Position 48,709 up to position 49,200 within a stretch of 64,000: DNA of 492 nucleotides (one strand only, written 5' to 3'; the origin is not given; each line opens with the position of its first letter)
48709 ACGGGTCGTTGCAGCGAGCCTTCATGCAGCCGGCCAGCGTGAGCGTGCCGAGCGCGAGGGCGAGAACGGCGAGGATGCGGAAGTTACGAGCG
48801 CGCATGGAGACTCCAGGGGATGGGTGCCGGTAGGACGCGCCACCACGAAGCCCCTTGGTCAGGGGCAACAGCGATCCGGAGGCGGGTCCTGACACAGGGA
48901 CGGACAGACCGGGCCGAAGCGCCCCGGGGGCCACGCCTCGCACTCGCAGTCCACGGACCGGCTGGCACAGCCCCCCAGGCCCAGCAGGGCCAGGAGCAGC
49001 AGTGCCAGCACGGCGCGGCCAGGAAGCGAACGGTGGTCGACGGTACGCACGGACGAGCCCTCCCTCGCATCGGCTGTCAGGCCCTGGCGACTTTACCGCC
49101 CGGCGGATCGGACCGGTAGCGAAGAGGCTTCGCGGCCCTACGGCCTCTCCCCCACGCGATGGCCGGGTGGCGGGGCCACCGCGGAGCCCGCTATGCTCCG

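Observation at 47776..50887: Orphan clpS, two tiny Cys-rich lipoproteins and a HEAT+vWA secreted protein clustered after the giant gene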

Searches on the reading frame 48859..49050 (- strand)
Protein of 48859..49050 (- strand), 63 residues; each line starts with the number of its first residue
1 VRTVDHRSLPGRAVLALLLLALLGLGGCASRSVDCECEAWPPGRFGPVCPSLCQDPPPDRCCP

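Call 8: search_protein_families(library=pfam, proteins=[window:48859-49050:-], max_evalue=0.01)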
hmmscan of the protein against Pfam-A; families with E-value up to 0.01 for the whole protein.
window:48859-49050:- (63 aa): 0 families

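Call 10: find_encoding_contigs(protein=window:48859-49050:-, flank=3000, max_places=6)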
Protein window:48859-49050:- (63 aa): 2 contigs read that carry it; 1 place shown.
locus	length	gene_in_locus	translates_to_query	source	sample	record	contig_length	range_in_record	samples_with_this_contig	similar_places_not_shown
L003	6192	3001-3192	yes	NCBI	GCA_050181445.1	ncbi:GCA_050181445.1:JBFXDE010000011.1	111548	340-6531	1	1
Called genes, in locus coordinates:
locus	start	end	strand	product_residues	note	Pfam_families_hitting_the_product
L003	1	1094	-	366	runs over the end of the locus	PF01571:GCV_T, PF08669:GCV_T_C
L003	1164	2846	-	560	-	PF13646:HEAT_2 (faint), PF02985:HEAT (faint)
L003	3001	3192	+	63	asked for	-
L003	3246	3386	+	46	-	-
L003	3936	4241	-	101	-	PF02617:ClpS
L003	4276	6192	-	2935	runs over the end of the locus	PF08487:VIT, PF13519:VWA_2 (weak), PF13768:VWA_3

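Call 12: search_protein_families(library=ncbifam, proteins=[window:48859-49050:-], max_evalue=1)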
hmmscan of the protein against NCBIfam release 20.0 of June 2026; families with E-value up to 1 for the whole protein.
window:48859-49050:- (63 aa): 1 family
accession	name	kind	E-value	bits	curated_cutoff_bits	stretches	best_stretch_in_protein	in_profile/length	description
NF010293.0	PRK13733.1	subfamily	0.23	11.8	150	1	15-39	6-30/171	F-type conjugal transfer protein TraV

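Call 14: find_homologous_proteins(query=window:48859-49050:-, max_evalue=10)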
Query window:48859-49050:- (63 aa): 2 proteins with E <= 10 among 3 candidates.
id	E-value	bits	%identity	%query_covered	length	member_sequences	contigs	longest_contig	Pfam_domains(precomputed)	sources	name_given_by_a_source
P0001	5.0e-36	139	100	100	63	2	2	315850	-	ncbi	ncbi:MAG: hypothetical protein AB7T63_07550 [Planctomycetota bacterium]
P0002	7.0e-17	79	86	57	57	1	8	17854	-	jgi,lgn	jgi:hypothetical protein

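Call 18: find_encoding_contigs(protein=P0002, flank=6000, max_places=8)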
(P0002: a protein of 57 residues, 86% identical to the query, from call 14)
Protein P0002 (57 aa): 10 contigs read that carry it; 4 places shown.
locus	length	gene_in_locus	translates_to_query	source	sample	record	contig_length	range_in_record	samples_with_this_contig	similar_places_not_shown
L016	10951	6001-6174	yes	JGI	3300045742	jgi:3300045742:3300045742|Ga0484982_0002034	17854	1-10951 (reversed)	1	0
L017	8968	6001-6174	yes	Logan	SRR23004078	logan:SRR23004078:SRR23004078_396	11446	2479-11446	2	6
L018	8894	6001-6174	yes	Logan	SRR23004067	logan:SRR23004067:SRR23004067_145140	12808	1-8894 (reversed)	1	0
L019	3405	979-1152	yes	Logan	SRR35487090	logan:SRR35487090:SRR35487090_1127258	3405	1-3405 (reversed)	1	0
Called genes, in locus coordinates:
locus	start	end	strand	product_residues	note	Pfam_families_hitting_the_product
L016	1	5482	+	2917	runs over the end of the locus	PF13757:VIT_2 (faint), PF08487:VIT, PF13519:VWA_2 (weak), PF13768:VWA_3 (faint)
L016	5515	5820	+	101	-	PF02617:ClpS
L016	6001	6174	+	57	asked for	-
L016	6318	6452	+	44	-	-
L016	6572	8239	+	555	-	PF13646:HEAT_2 (faint), PF02985:HEAT (faint)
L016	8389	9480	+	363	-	PF01571:GCV_T, PF08669:GCV_T_C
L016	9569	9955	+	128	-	PF01597:GCV_H, PF00364:Biotin_lipoyl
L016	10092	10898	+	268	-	PF01790:LGT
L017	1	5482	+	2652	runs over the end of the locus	?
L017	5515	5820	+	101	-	PF02617:ClpS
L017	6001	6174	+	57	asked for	-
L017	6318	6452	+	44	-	-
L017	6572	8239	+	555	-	PF13646:HEAT_2 (faint), PF02985:HEAT (faint)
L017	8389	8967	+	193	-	?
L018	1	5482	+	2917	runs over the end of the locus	PF13757:VIT_2 (faint), PF08487:VIT, PF13519:VWA_2 (faint)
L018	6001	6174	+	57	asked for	-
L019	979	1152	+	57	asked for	-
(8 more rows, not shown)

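Call 89: predict_structure(alignment_id=A4)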
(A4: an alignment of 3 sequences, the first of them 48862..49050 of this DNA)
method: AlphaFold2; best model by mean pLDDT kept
length: 63 residues; sequences in the alignment: 3
mean_pLDDT: 51.3   pTM: 0.18
mean pLDDT of the five models: 51.3, 51.0, 50.0, 48.0, 45.2
residues with pLDDT >= 90: 0; 70-90: 0; 50-70: 31; < 50: 32
segments of 3 or more residues with pLDDT < 50: 27-38, 48-52, 54-56, 59-63
pLDDT, mean of each block of 10 residues (from residue 1): 51 62 53 46 49 49 46
secondary structure, 60 per line:
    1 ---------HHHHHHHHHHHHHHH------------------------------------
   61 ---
elements in order: H10-24
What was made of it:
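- The AF2 model of pep2 was uninformative (pLDDT 51, call 89).
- Tried and rejected: AF2 of pep2 with a 3-sequence alignment: pLDDT 51, no usable fold (call 89).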

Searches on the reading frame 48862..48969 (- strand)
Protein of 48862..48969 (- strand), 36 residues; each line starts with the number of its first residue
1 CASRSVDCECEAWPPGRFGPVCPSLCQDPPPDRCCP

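Call 76: search_protein_representatives(protein=window:48862-48969:-)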
Query: 36 residues. Proteins with E-value up to 0.001 (for the whole library): 3; up to 1e-10: 1; up to 1e-30: 0. The best 3 are listed.
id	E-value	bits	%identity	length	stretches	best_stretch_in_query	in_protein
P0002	3.0e-13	64.3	86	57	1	1-36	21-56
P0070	2.4e-04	36.7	50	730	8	15-26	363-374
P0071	6.1e-04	35.5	56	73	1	3-36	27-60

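Call 78: find_encoding_contigs(protein=P0071, flank=6000, max_places=4)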
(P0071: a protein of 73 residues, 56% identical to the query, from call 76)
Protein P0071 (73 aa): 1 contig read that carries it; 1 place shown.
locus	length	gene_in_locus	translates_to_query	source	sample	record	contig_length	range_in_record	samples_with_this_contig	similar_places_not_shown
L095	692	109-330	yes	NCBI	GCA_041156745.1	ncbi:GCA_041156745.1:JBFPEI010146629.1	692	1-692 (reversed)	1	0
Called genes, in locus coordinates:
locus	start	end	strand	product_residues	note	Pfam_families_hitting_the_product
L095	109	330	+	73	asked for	-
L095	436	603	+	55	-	-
